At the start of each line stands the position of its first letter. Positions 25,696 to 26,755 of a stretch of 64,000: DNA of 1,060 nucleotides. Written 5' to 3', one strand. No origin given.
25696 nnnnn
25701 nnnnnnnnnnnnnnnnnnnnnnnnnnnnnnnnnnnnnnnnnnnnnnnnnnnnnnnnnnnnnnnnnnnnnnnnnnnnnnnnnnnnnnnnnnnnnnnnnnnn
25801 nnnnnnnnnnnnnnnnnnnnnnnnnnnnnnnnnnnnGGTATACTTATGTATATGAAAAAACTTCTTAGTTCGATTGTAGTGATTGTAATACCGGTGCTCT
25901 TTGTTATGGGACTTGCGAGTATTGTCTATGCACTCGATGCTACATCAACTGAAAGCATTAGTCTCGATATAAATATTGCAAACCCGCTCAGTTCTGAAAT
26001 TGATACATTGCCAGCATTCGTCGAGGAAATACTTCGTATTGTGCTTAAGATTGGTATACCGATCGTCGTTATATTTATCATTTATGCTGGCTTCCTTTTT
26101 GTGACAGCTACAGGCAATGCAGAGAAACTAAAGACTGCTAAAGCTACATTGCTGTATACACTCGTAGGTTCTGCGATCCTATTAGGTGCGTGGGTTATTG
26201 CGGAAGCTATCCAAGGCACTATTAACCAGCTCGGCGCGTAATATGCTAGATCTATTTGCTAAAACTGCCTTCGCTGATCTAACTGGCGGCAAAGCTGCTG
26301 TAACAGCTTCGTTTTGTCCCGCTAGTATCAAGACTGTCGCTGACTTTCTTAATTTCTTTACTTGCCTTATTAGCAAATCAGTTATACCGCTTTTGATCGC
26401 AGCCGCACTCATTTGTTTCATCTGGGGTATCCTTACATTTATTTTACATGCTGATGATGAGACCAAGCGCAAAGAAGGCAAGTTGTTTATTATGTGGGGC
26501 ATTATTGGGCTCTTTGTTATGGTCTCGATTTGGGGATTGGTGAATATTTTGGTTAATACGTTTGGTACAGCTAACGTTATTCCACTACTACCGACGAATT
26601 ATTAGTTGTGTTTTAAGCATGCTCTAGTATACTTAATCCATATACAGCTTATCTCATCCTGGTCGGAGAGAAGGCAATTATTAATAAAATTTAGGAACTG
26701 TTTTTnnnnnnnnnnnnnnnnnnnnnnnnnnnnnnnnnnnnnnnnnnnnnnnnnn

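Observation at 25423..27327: Tandem array of five paralogous pilin-like two-TM genes behind an orphan solute-binding protein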

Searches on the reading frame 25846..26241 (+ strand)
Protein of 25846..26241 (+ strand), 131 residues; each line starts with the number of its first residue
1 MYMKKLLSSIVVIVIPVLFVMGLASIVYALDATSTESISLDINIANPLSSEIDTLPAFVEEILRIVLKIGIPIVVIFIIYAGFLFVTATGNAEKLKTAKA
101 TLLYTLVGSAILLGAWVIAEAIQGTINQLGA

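Call 3: search_protein_families(library=pfam, proteins=[window:25846-26241:+], max_evalue=1)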
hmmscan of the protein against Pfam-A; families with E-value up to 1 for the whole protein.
window:25846-26241:+ (131 aa): 6 families
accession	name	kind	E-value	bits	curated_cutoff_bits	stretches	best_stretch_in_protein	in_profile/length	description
PF18895.5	T4SS_pilin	-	1.7e-06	28.4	26.6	1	54-122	4-71/71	Type IV secretion system pilin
PF04789.21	DUF621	-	0.011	15.4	21.3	1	7-103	138-230/306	Protein of unknown function (DUF621)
PF02308.21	MgtC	-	0.082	13.7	31.4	1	46-122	46-104/121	MgtC family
PF22571.1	LiaI-LiaF-TM_PspC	-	0.16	12.2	27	1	4-119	24-137/142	PspC transmembrane region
PF06143.16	Baculo_11_kDa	-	0.44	10.6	28.4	0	7-37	40-70/84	Baculovirus 11 kDa family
PF11188.13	DUF2975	-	0.89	9.9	27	0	48-121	41-111/130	Protein of unknown function (DUF2975)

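Call 40: search_protein_families(library=ncbifam, proteins=[window:25846-26241:+], max_evalue=0.01)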
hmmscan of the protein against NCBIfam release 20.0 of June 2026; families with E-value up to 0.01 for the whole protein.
window:25846-26241:+ (131 aa): 1 family
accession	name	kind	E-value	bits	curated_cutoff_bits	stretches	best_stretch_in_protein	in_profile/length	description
NF045849.1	ICE_MMCAP2_0565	equivalog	2.7e-06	27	40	1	54-126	8-80/80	Mbov_0395 family pilin-like conjugal transfer protein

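Call 73: find_homologous_proteins(query=window:25846-26241:+, max_evalue=0.001)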
Query window:25846-26241:+ (131 aa): 70 proteins with E <= 0.001 among 111 candidates.
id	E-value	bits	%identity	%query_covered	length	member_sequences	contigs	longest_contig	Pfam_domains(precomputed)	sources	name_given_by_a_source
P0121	6.7e-65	234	92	100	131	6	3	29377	PF18895.6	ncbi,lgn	-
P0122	1.5e-62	227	89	100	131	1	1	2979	PF18895.6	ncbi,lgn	-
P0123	9.5e-38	147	77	73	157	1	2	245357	PF18895.6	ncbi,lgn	-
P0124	1.0e-37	147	66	89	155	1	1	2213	PF18895.6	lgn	-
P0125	1.4e-37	146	71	76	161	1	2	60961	PF18895.6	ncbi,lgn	-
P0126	3.5e-37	145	71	76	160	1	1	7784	PF18895.6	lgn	-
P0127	3.1e-34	135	67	77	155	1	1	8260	PF18895.6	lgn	-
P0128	2.8e-29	119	63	69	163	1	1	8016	PF18895.6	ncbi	-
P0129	7.3e-29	118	57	82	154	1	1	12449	PF18895.6,PF04956.19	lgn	-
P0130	7.5e-29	118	55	95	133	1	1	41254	PF18895.6,PF04956.19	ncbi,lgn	-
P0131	4.2e-28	116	62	74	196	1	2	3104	PF18895.6,PF19607.5,PF01554.24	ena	-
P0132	5.1e-28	115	54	97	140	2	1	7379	PF18895.6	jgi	jgi:predicted permease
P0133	5.3e-28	115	61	72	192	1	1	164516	PF18895.6,PF19607.5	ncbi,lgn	-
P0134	6.4e-28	115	61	73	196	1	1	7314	PF18895.6,PF19607.5,PF01554.24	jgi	jgi:hypothetical protein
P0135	1.1e-27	114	56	82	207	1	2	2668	PF18895.6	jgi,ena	jgi:hypothetical protein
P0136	2.7e-27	113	53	84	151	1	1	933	PF18895.6,PF01554.24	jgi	jgi:hypothetical protein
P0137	3.2e-27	113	62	75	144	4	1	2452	PF18895.6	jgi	jgi:TRAP-type C4-dicarboxylate transport system permease small subunit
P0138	3.9e-27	113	62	75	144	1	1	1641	PF18895.6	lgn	-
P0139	5.1e-27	112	60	69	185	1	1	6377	PF18895.6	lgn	-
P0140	9.2e-27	111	59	75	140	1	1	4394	PF18895.6,PF04956.19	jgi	jgi:hypothetical protein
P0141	6.7e-26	109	50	98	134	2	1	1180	PF18895.6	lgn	-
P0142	2.9e-25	107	44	98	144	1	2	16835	PF18895.6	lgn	-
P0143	8.6e-25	105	54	74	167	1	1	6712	PF18895.6,PF04956.19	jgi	jgi:beta-lactamase regulating signal transducer with metallopeptidase domain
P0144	3.9e-24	103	51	75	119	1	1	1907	PF18895.6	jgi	jgi:TRAP-type C4-dicarboxylate transport system permease small subunit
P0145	3.3e-23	100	53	74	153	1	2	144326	PF18895.6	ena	-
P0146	3.7e-23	100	42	97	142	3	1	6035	PF18895.6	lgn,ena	-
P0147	7.3e-22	96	49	97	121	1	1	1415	PF18895.6,PF04956.19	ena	-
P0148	9.1e-22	95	58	66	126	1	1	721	PF18895.6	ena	-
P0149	1.5e-21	95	60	67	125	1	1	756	PF18895.6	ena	-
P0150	2.2e-21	94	47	75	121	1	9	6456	PF18895.6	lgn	-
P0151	6.9e-21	92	47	93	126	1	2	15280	PF18895.6,PF04956.19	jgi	jgi:hypothetical protein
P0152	7.9e-21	92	58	71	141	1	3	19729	PF18895.6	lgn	-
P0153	8.1e-21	92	60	63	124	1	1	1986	PF18895.6,PF04956.19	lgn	-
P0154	9.9e-21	92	58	67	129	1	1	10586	PF18895.6,PF04956.19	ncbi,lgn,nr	ncbi:MAG: pilin [bacterium]|nr:pilin [bacterium]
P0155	2.2e-20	91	56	67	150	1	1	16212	PF18895.6,PF04956.19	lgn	-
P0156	6.2e-20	89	40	98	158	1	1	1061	PF18895.6,PF04956.19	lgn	-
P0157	7.6e-20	89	54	73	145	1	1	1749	PF18895.6,PF04956.19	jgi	jgi:hypothetical protein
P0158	2.2e-19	88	55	64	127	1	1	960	PF18895.6,PF04956.19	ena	-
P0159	6.4e-19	86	56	65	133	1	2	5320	PF18895.6,PF04956.19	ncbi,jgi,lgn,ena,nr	ncbi:MAG: TrbC/VirB2 family protein [Patescibacteria group bacterium]|nr:pilin [Patescibacteria grou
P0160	2.4e-18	84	57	66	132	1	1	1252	PF18895.6,PF04956.19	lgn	-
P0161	2.6e-18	84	43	92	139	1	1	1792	PF18895.6,PF04956.19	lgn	-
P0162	2.7e-18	84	55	64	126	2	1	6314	PF18895.6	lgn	-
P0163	1.7e-17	82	44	97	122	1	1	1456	PF18895.6,PF04956.19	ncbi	-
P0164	2.4e-17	81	52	68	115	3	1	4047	PF18895.6,PF04956.19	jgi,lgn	-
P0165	3.1e-17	81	52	67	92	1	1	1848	PF18895.6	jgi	-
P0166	4.3e-17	80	52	68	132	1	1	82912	PF18895.6,PF04956.19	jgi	-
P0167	7.5e-17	79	41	91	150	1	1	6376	PF18895.6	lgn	-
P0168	9.9e-17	79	52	66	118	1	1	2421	PF18895.6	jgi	-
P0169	2.5e-16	78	39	97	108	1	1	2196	PF18895.6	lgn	-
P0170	2.8e-16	78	42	85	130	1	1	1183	PF18895.6,PF04956.19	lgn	-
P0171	4.3e-16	77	39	96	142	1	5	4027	PF18895.6,PF04956.19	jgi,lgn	jgi:hypothetical protein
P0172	1.2e-15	76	43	76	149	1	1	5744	PF18895.6,PF04956.19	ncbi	-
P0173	1.3e-15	75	45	72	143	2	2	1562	PF18895.6,PF04956.19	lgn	-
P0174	1.7e-15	75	49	66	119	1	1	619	PF18895.6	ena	-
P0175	2.6e-15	74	51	67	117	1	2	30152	PF18895.6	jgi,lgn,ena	jgi:hypothetical protein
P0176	2.9e-15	74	45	69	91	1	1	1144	PF18895.6,PF04956.19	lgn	-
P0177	3.3e-15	74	45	67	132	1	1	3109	PF18895.6,PF04956.19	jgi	-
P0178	4.3e-15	74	42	97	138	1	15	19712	PF18895.6,PF04956.19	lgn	-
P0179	6.4e-15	73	53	64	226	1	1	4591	PF18895.6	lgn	-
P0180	8.9e-15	73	48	67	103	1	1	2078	PF18895.6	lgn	-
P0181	9.4e-15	73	48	73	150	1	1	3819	PF18895.6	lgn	-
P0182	1.0e-14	73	45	65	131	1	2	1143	PF18895.6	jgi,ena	jgi:hypothetical protein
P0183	4.8e-14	70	43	73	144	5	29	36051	PF18895.6,PF04956.19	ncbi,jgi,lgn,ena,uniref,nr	ncbi:MAG: hypothetical protein A3A90_01365 [Candidatus Zambryskibacteria bacterium RIFCSPLOWO2_01_FU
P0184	7.3e-14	70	46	69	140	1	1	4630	PF18895.6,PF04956.19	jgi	jgi:hypothetical protein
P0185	8.6e-14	70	46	76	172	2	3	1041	PF18895.6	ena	-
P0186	1.1e-13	69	46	76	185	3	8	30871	PF18895.6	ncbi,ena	-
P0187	2.7e-13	68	46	66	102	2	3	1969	PF18895.6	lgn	-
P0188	3.6e-13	68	47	64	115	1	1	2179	PF18895.6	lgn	-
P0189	9.3e-13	66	44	67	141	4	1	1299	PF18895.6,PF04956.19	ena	-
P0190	1.3e-11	63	49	60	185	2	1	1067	PF18895.6,PF04956.19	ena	-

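Call 79: find_encoding_contigs(protein=P0166, flank=10000, max_places=1)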
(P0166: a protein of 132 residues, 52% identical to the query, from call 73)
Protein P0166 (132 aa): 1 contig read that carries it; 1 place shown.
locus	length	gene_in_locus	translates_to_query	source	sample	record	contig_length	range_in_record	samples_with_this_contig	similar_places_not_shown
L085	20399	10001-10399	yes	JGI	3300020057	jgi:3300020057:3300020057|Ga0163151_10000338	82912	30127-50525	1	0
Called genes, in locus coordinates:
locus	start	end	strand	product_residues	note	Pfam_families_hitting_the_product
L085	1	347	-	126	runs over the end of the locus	PF02130:YbeY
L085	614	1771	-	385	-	PF03129:HGTP_anticodon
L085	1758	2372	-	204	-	PF10502:Peptidase_S26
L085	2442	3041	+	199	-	PF01195:Pept_tRNA_hydro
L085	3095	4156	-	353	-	PF00575:S1 (weak), PF23459:S1_RRP5 (faint), PF21710:Spt6_S1 (faint), PF00575:S1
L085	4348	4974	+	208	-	PF13483:Lactamase_B_3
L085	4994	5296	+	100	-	-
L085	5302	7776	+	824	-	PF00521:DNA_topoisoIV, PF03989:DNA_gyraseA_C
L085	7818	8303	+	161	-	PF01209:Ubie_methyltran, PF05175:MTS (faint), PF13847:Methyltransf_31, PF13649:Methyltransf_25, PF08241:Methyltransf_11 (weak)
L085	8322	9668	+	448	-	PF01547:SBP_bac_1 (faint), PF13416:SBP_bac_8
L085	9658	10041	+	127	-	PF04956:TrbC (weak), PF18895:T4SS_pilin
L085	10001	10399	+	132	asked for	PF04956:TrbC, PF18895:T4SS_pilin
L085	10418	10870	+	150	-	PF18895:T4SS_pilin (weak)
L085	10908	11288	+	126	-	PF18895:T4SS_pilin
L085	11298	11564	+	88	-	-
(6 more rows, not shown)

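Call 80: find_encoding_contigs(protein=P0186, flank=10000, max_places=1)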
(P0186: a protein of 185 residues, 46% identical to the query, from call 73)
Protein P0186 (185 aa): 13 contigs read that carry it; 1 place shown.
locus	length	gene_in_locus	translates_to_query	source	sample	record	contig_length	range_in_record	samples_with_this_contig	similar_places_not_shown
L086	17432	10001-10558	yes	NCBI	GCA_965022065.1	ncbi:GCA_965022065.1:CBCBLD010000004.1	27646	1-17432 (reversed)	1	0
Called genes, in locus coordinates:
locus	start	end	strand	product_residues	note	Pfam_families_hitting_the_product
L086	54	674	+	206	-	PF01195:Pept_tRNA_hydro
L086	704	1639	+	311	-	PF01073:3Beta_HSD, PF01370:Epimerase, PF02719:Polysacc_synt_2, PF05368:NmrA, PF07993:NAD_binding_4 (faint), PF13460:NAD_binding_10, PF16363:GDP_Man_Dehyd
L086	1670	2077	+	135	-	PF03713:DUF305, PF13628:DUF4142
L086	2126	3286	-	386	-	PF23459:S1_RRP5 (faint), PF00575:S1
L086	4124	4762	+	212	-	PF13483:Lactamase_B_3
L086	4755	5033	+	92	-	-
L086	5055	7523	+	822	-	PF00521:DNA_topoisoIV, PF03989:DNA_gyraseA_C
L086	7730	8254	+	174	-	PF01135:PCMT, PF01209:Ubie_methyltran, PF01728:FtsJ (weak), PF13847:Methyltransf_31, PF08241:Methyltransf_11, PF08242:Methyltransf_12 (weak), PF13649:Methyltransf_25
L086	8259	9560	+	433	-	PF01547:SBP_bac_1, PF13416:SBP_bac_8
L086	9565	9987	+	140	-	PF18895:T4SS_pilin (weak)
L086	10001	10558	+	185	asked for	PF18895:T4SS_pilin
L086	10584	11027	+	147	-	PF18895:T4SS_pilin (weak)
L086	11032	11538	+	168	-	PF18895:T4SS_pilin (weak)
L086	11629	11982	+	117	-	PF18895:T4SS_pilin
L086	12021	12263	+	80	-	PF18895:T4SS_pilin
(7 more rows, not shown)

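Call 83: predict_structure(alignment_id=A3)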
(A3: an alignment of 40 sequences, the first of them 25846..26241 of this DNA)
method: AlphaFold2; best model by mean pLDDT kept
length: 131 residues; sequences in the alignment: 40
mean_pLDDT: 76.3   pTM: 0.49
mean pLDDT of the five models: 76.3, 76.2, 76.1, 75.1, 70.1
residues with pLDDT >= 90: 23; 70-90: 69; 50-70: 30; < 50: 9
segments of 3 or more residues with pLDDT < 50: 31-35, 38-41
pLDDT, mean of each block of 10 residues (from residue 1): 65 75 59 48 56 76 84 90 85 90 91 89 84 72
secondary structure, 60 per line:
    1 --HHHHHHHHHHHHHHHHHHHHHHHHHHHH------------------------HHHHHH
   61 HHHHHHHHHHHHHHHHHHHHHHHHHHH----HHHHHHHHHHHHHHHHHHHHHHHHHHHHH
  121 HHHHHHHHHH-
elements in order: H3-30 H55-87 H92-130

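Call 85: fold_search(model_id=the predicted structure, library=pdb)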
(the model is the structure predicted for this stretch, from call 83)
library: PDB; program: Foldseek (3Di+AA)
matches with E <= 10: 15; with E <= 0.001: 0
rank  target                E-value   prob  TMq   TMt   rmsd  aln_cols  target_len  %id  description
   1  6s3l_G                2.7e+00  0.14  0.31  0.39   5.1        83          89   22  Structure of the core of the flagellar export apparatus from Vibrio mimicus, the FliPQR-FlhB complex. (released 2020-03-25)
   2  5jjn_B                3.1e+00  0.69  0.40  0.80   1.7        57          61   21  Structure of the SRII/HtrII(G83F) Complex in P212121 space group ("V" shape) (released 2017-02-15)
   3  5jje_B                3.1e+00  0.69  0.39  0.77   1.8        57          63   21  Structure of the SRII/HtrII Complex in I212121 space group ("U" shape) (released 2017-02-15)
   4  4gyc_B                4.0e+00  0.60  0.38  0.77   1.5        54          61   22  Structure of the SRII(D75N mutant)/HtrII Complex in I212121 space group ("U" shape) (released 2013-05-08)
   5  8z5s_4                4.3e+00  0.09  0.31  0.40   5.2        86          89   27  Cryo-EM structure of the proximal rod-export apparatus of the polar flagellar motor (released 2025-10-22)
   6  7zcm_B                4.9e+00  0.57  0.38  0.73   1.2        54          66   22  Dark state structure of Sensory Rhodopsin II in complex with HtrII solved by room temperature serial synchrotron cryst (released 2023-11-29)
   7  8b6l_O                5.9e+00  0.06  0.28  0.09  12.6       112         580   16  Subtomogram average of the human Sec61-TRAP-OSTA-translocon (released 2022-12-07)
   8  7uw9_e                6.7e+00  0.38  0.39  0.74   1.3        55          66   13  Citrus V-ATPase State 1, H in contact with subunit a (released 2022-07-06)
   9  6v7v_A                6.7e+00  0.13  0.29  0.53   4.0        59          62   22  Structure of a phage-encoded quorum sensing anti-activator, Aqs1 (released 2020-12-16)
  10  6v7v_C                6.7e+00  0.13  0.29  0.53   4.0        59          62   22  Structure of a phage-encoded quorum sensing anti-activator, Aqs1 (released 2020-12-16)
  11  6v7u_A                6.7e+00  0.13  0.29  0.52   4.0        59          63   22  Structure of a phage-encoded quorum sensing anti-activator, Aqs1 (released 2020-12-16)
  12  8wk3_H                6.7e+00  0.06  0.27  0.20   5.3        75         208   23  Cryo-EM structure of the proximal rod-export apparatus and FlgF within the motor-hook complex in the CW state (released 2024-09-04)
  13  6mml_C                6.7e+00  0.05  0.23  0.06   7.3        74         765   15  Diheteromeric NMDA receptor GluN1/GluN2A in the '2-Knuckle-Asymmetric' conformation, in complex with glycine and gluta (released 2018-11-28)
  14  2rdc_A                7.7e+00  0.08  0.27  0.27   7.9        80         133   14  CRYSTAL STRUCTURE OF A PUTATIVE LIPID BINDING PROTEIN (GSU0061) FROM GEOBACTER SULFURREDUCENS PCA AT 1.80 A RESOLUTION (released 2007-10-09)
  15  6pem_4                7.7e+00  0.05  0.28  0.20   5.3        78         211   22  Focussed refinement of InvGN0N1:SpaPQR:PrgHK from Salmonella SPI-1 injectisome NC-base (released 2019-10-23)

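Call 88: search_protein_families(library=phrogs, proteins=[window:25846-26241:+], max_evalue=0.01)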
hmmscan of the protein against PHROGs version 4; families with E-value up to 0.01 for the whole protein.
window:25846-26241:+ (131 aa): 0 families

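Call 100: search_dna_similar(query=window:25846-26241:+, collection=plasmids, mode=protein, max_evalue=1, max_rows=15)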
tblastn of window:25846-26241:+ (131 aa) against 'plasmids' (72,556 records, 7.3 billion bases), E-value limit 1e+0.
No match.

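Call 101: find_related_loci(query=A3, collection=viral_contigs, flank=6000)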
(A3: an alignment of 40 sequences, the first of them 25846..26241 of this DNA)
Query A3 (131 aa) in viral_contigs; peptide patterns used: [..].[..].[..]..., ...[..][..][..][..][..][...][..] (x = any residue, [..] = any of these).
78 stretches matched a pattern, but none encodes a relative of the query by tblastn (E <= 1e-3).

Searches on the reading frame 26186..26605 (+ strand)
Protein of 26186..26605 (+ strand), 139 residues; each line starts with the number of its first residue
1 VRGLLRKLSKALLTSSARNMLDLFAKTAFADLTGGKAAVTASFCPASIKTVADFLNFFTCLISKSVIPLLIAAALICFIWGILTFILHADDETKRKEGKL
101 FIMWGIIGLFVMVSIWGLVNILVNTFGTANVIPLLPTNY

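Call 3: search_protein_families(library=pfam, proteins=[window:26186-26605:+], max_evalue=1)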
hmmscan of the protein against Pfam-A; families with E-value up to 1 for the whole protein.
window:26186-26605:+ (139 aa): 6 families
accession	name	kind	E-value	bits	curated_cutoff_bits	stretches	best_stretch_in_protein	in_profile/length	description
PF18895.5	T4SS_pilin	-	3e-10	40.5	26.6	1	64-122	14-71/71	Type IV secretion system pilin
PF10951.13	DUF2776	-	7.9e-05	22.6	26.1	1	34-136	194-295/348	Protein of unknown function (DUF2776)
PF12725.13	DUF3810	-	0.021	14.6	28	1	49-118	7-81/311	Protein of unknown function (DUF3810)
PF10445.14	DUF2456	-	0.09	13.3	25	1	50-95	15-60/95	Protein of unknown function (DUF2456)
PF13373.11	Dsc3_C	-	0.24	12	25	1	67-111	95-140/145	DSC E3 ubiquitin ligase complex subunit 3, C-terminal domain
PF08733.15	PalH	-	0.4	10.1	34.1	1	57-122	242-304/332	PalH/RIM21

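Call 40: search_protein_families(library=ncbifam, proteins=[window:26243-26605:+], max_evalue=0.01)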
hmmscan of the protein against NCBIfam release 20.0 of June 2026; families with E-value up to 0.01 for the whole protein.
window:26243-26605:+ (120 aa): 2 families
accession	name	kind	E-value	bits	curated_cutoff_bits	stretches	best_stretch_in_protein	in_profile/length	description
NF045849.1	ICE_MMCAP2_0565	equivalog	1.8e-08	33.9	40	1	32-105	5-78/80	Mbov_0395 family pilin-like conjugal transfer protein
TIGR03943.1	TIGR03943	equivalog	0.0061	16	88.8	1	41-99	7-70/221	TIGR03943 family putative permease subunit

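Call 88: search_protein_families(library=phrogs, proteins=[window:26243-26605:+], max_evalue=0.01)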
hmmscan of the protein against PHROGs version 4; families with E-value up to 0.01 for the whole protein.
window:26243-26605:+ (120 aa): 0 families
